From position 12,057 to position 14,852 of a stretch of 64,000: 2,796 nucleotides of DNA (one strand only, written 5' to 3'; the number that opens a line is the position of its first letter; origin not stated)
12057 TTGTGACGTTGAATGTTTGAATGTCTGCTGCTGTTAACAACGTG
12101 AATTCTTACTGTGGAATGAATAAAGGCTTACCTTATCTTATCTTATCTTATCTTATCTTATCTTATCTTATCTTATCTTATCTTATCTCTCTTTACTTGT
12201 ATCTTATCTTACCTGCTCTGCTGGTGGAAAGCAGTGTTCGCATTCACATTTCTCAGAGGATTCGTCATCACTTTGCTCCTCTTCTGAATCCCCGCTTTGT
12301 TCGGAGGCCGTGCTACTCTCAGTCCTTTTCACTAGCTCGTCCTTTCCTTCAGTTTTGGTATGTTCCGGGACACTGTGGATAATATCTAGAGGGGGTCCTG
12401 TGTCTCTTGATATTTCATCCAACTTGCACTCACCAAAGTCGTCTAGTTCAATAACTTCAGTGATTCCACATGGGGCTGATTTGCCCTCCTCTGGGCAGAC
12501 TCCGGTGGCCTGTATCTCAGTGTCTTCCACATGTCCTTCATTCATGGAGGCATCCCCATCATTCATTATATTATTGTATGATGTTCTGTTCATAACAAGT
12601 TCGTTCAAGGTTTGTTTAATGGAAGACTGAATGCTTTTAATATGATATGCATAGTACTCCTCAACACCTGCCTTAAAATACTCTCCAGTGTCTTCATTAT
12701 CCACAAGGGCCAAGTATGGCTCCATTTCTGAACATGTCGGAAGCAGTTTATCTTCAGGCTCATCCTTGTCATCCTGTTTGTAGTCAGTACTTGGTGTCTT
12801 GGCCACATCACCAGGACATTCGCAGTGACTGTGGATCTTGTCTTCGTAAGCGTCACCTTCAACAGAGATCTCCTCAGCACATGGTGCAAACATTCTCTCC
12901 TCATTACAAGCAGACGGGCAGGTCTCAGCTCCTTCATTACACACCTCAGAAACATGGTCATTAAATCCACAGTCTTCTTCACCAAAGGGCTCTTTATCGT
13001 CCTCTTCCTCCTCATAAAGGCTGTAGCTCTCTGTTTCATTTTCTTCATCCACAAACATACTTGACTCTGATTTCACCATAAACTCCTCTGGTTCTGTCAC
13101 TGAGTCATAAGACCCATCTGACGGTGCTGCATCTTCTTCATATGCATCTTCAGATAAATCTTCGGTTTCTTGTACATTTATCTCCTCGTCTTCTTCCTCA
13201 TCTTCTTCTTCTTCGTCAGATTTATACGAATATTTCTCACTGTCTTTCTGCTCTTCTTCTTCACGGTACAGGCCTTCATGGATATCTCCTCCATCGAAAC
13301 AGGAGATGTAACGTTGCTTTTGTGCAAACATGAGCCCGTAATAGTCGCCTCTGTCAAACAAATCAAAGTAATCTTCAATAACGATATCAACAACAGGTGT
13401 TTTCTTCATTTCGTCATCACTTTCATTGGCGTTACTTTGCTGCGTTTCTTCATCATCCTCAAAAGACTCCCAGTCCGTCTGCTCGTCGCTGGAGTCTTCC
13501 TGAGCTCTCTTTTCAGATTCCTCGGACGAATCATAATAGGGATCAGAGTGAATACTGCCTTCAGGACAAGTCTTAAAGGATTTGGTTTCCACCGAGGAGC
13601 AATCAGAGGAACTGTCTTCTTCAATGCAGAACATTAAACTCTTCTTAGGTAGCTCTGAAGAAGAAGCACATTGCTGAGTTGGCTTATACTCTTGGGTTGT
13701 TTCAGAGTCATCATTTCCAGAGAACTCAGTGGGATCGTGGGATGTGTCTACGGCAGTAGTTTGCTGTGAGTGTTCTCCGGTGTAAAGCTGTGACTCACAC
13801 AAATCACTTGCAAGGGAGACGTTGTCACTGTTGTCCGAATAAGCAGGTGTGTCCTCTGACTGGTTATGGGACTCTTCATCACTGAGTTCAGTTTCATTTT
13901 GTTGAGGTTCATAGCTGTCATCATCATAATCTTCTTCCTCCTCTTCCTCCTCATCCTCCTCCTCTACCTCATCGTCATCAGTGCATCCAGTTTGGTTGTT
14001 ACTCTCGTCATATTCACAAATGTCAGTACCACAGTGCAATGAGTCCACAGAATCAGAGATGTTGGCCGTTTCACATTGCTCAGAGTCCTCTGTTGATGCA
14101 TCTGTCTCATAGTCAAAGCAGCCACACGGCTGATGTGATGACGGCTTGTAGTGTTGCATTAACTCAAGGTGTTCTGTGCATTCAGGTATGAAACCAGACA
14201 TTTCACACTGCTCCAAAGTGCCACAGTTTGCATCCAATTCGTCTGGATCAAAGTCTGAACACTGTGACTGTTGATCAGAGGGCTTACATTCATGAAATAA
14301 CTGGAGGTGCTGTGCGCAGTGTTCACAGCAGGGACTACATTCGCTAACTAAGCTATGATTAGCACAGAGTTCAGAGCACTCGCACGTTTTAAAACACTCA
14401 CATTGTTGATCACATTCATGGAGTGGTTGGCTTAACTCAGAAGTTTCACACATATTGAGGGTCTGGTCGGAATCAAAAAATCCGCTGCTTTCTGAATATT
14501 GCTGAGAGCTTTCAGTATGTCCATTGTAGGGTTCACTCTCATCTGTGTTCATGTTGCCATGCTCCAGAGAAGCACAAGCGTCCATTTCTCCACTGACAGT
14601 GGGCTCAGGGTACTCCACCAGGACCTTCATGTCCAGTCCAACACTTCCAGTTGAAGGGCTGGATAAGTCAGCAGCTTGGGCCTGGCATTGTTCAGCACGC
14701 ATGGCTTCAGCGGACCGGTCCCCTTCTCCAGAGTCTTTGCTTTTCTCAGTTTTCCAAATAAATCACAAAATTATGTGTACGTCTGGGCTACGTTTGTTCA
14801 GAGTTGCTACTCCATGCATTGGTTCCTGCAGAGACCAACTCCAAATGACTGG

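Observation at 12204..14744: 2.5-kb fully open, hyper-acidic Cys-patterned reading frame in ctdspl intron 2, splice- and phase-compatible with both flanking phosphatase exons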

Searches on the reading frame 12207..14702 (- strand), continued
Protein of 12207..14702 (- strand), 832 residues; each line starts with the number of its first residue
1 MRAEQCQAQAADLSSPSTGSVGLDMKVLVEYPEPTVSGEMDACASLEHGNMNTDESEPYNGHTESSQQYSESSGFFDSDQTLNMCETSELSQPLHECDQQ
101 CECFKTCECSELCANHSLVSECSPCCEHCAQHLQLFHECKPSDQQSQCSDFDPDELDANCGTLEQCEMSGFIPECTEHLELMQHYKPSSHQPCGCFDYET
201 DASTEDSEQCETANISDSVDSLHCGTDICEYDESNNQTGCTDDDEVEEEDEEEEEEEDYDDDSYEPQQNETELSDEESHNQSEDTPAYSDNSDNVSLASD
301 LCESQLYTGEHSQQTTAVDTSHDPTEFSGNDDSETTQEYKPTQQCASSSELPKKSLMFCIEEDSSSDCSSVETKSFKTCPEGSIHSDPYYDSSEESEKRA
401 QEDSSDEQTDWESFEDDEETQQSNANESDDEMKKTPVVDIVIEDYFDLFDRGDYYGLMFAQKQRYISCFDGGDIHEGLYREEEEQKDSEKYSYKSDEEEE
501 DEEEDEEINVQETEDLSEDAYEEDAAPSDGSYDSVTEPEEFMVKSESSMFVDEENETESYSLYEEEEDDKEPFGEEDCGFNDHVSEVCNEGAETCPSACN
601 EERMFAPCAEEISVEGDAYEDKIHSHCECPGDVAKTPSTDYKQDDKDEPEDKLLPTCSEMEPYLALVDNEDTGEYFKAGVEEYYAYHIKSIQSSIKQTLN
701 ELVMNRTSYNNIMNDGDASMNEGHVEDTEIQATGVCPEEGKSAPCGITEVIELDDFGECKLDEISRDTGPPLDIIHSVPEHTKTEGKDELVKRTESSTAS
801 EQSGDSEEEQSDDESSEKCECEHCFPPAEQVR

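Call 38: search_protein_representatives(alignment_id=A1)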
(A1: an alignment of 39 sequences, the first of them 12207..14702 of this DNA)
Query: 39 sequences, 876 profile positions. Proteins with E-value up to 0.001 (for the whole library): 26; up to 1e-10: 25; up to 1e-30: 22. The best 26 are listed.
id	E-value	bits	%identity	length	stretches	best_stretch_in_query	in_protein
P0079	0.0e+00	1094.5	-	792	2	1-738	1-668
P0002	0.0e+00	1060.0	-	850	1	1-874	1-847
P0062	0.0e+00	1044.9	-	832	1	1-874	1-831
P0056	2.0e-293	992.6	-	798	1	1-867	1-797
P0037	1.6e-292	989.6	-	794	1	1-867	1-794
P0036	2.0e-286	969.5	-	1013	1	1-868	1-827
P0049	5.0e-281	951.6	-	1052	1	1-866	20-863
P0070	2.9e-262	889.5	-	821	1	1-873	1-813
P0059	1.8e-256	870.4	-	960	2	1-724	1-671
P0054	1.8e-253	860.4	-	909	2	1-604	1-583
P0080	1.0e-240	818.2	-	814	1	1-872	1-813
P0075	1.9e-228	777.6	-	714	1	22-867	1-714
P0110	7.4e-223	759.2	-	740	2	1-607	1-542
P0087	1.5e-162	559.7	-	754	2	154-635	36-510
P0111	2.6e-141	489.3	-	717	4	338-554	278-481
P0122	8.7e-82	292.4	-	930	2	1-679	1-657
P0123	1.6e-58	215.5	-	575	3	339-570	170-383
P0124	7.5e-51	190.1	-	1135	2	22-810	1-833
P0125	1.5e-48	182.4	-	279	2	776-868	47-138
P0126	2.0e-31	125.8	-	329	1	540-873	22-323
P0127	3.4e-25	105.2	-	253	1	688-823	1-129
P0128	3.5e-18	82.0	-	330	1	811-874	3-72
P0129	5.5e-18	81.3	-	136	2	93-174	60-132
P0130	8.4e-09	50.9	-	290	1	359-454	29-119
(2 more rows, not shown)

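Call 40: list_cluster_members(proteins=[P0122, P0124, P0123, P0130, P0125, P0127, P0128, P0129, P0126])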
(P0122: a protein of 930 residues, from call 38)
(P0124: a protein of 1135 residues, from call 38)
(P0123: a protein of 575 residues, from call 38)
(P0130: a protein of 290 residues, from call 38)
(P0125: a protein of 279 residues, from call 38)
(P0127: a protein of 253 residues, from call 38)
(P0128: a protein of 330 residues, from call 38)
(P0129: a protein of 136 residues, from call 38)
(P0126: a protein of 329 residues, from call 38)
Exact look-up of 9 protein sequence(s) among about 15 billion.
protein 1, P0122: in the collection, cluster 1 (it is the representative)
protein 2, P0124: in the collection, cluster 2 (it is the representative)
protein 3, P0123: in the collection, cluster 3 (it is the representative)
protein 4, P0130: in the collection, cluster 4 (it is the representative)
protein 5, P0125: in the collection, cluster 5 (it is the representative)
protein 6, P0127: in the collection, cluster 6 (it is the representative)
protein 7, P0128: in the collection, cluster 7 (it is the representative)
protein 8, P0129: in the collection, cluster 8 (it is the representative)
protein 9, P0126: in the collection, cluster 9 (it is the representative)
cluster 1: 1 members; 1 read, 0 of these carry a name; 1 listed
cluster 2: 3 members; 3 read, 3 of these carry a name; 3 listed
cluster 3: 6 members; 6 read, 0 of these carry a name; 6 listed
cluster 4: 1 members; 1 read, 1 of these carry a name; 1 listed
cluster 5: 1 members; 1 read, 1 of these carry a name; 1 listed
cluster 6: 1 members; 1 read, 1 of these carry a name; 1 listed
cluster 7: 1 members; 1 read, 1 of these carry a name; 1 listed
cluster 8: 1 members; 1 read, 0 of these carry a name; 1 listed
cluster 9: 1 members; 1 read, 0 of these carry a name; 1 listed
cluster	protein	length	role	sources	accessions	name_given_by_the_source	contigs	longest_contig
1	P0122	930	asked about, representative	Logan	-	-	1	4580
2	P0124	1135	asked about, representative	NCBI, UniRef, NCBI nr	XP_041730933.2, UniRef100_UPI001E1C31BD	uncharacterized protein LOC121562837 [Coregonus clupeaformis] | uncharacterized protein LOC121562837 n=1 Tax=Coregonus clupeaformis TaxID=59861 ...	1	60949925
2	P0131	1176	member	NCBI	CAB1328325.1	unnamed protein product, partial [Coregonus sp. 'balchen']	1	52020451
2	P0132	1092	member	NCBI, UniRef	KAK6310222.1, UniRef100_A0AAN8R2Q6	hypothetical protein J4Q44_G00201030 [Coregonus suidteri] | FCP1 homology domain-containing protein n=1 Tax=Coregonus suidteri TaxID=861788 ...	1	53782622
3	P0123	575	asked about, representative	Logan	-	-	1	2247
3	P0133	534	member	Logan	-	-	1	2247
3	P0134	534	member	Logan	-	-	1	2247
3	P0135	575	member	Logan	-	-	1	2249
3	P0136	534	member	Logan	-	-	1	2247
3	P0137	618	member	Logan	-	-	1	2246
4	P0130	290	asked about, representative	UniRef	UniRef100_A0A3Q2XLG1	CTD small phosphatase 1 n=1 Tax=Hippocampus comes TaxID=109280 RepID=A0A3Q2XLG1_HIPCM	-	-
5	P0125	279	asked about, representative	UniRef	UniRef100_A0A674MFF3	Mitochondrial import inner membrane translocase subunit TIM50 n=1 Tax=Takifugu rubripes ...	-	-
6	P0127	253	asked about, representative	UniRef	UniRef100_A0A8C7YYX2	Mitochondrial import inner membrane translocase subunit TIM50 n=1 Tax=Oryzias sinensis ...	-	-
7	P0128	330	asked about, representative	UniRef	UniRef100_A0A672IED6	protein-serine/threonine phosphatase n=1 Tax=Salarias fasciatus TaxID=181472 ...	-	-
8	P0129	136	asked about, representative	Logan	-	-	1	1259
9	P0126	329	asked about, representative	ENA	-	-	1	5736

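Call 51: predict_structure(alignment_id=A1)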
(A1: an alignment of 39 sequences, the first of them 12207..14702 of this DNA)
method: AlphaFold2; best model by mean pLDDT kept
length: 832 residues; sequences in the alignment: 39
mean_pLDDT: 45.1   pTM: 0.32
mean pLDDT of the five models: 45.1, 37.9, 36.7, 33.6, 31.1
residues with pLDDT >= 90: 1; 70-90: 32; 50-70: 121; < 50: 678
segments of 3 or more residues with pLDDT < 50: 1-3, 5-137, 139-189, 191-224, 226-245, 266-366, 368-370, 373-375, 380-384, 390-393, 400-402, 422-429, 431-434, 452-474, 476-478, 492-496, 502-505, 509-526, 528-562, 567-569, 573-600, 602-604, 621-659, 670-675, 716-768, 770-784, 786-805, 807-812, 825-828
pLDDT, mean of each block of 10 residues (from residue 1): 43 42 37 40 39 43 41 41 42 40 35 36 37 41 43 42 40 38 43 39 39 39 45 44 49 56 48 40 40 38 39 40 37 40 40 41 46 48 47 48 51 52 42 45 50 48 41 46 55 50 46 42 45 43 43 43 48 44 41 40 53 55 43 41 41 42 56 56 85 88 81 55 40 37 38 40 42 41 43 45 47 48 48 47
secondary structure, 60 per line:
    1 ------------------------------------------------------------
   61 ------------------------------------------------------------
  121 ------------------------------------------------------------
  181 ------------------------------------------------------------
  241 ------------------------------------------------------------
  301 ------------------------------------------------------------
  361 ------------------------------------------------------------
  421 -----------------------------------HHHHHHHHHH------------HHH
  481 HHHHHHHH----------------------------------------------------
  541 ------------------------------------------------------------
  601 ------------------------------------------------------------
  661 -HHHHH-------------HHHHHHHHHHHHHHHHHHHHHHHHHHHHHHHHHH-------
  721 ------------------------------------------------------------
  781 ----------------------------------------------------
elements in order (helices of 4 or more, strands of 3 or more residues): H456-465 H478-488 H662-666 H680-713
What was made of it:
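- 12213..14702 (-): Alternative first coding exon of the ctdsp1-like gene (2,490 nt, 830 codons, ATG to CAG|gt). It encodes the hyper-acidic, Cys-bearing, mostly disordered N-terminus of the long isoform. The stop-free frame extends to 14762 upstream and to the TAA at 12204 if the intron is read through. AlphaFold mean pLDDT 45, one helix at 680-713: call 51.
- Disorder: AlphaFold pLDDT is 45, with a helix at 680-713 (call 51).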

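Call 68: predict_structure(alignment_id=A4)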
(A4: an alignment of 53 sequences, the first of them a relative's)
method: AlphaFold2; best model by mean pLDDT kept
length: 1078 residues; sequences in the alignment: 53
mean_pLDDT: 40.3   pTM: 0.31
mean pLDDT of the five models: 40.3, 33.2, 32.5, 28.5, 28.3
residues with pLDDT >= 90: 0; 70-90: 24; 50-70: 77; < 50: 977
segments of 3 or more residues with pLDDT < 50: 1-277, 280-432, 434-444, 446-723, 750-828, 831-868, 873-876, 883-909, 916-929, 960-967, 969-984, 986-1049
pLDDT, mean of each block of 10 residues (from residue 1): 39 40 34 37 40 35 34 37 36 36 34 37 37 38 36 35 39 38 39 36 35 37 41 40 36 42 36 42 42 40 39 43 37 36 38 41 40 39 36 41 35 37 40 43 43 40 36 37 38 33 35 36 38 38 38 40 43 38 40 36 38 42 39 35 37 39 39 40 40 42 38 40 65 76 60 39 38 41 35 32 37 42 42 36 41 39 43 49 44 40 41 47 34 65 68 58 44 40 45 30 30 29 30 28 41 60 59 56
secondary structure, 60 per line:
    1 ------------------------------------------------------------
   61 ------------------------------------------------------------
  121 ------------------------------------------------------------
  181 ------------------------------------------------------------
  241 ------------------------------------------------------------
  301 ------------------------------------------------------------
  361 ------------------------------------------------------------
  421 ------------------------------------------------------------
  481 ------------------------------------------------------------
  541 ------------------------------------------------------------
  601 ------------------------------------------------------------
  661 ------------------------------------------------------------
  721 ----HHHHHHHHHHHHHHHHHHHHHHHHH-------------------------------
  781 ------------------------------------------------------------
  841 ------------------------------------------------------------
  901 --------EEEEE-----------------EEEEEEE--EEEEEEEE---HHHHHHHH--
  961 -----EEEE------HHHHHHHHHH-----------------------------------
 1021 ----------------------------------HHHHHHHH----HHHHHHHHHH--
elements in order (helices of 4 or more, strands of 3 or more residues): H725-749 E909-913 E931-937 E940-947 H951-958 E966-969 H976-985 H1055-1062 H1067-1076
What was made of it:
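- The full-length AlphaFold model was too poor to show any contact between the tail and the domain (call 68).
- Tried and rejected: Mean pLDDT was 40 and even the phosphatase domain was poorly modelled, so it is uninformative (call 68).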

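Call 69: search_solved_structures(query=A1, max_evalue=1)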
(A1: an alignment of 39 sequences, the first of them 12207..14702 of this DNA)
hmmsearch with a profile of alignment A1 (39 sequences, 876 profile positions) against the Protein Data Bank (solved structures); distinct sequences matched with E-value up to 1: 1.
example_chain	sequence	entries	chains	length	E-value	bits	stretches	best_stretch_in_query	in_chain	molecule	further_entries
8jsk_A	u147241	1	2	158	0.22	13.1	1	15-73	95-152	PycTIR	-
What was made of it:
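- Tried and rejected: PDB profile search with the orthologue alignment: only a chance hit at E=0.22 (call 69).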

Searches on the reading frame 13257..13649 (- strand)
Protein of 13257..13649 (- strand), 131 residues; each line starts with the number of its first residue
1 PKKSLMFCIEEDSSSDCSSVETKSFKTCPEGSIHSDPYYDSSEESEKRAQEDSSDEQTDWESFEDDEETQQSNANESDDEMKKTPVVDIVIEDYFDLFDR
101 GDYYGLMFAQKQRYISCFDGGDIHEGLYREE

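Call 49: find_homologous_proteins(query=A3, max_evalue=0.01)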
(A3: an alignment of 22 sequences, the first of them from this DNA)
Query A3 (22 sequences): 2987 candidates shared short words with the query, none scored E <= 0.01.
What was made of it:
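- Tried and rejected: I treat this as a tool limitation, not as evidence (call 49).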
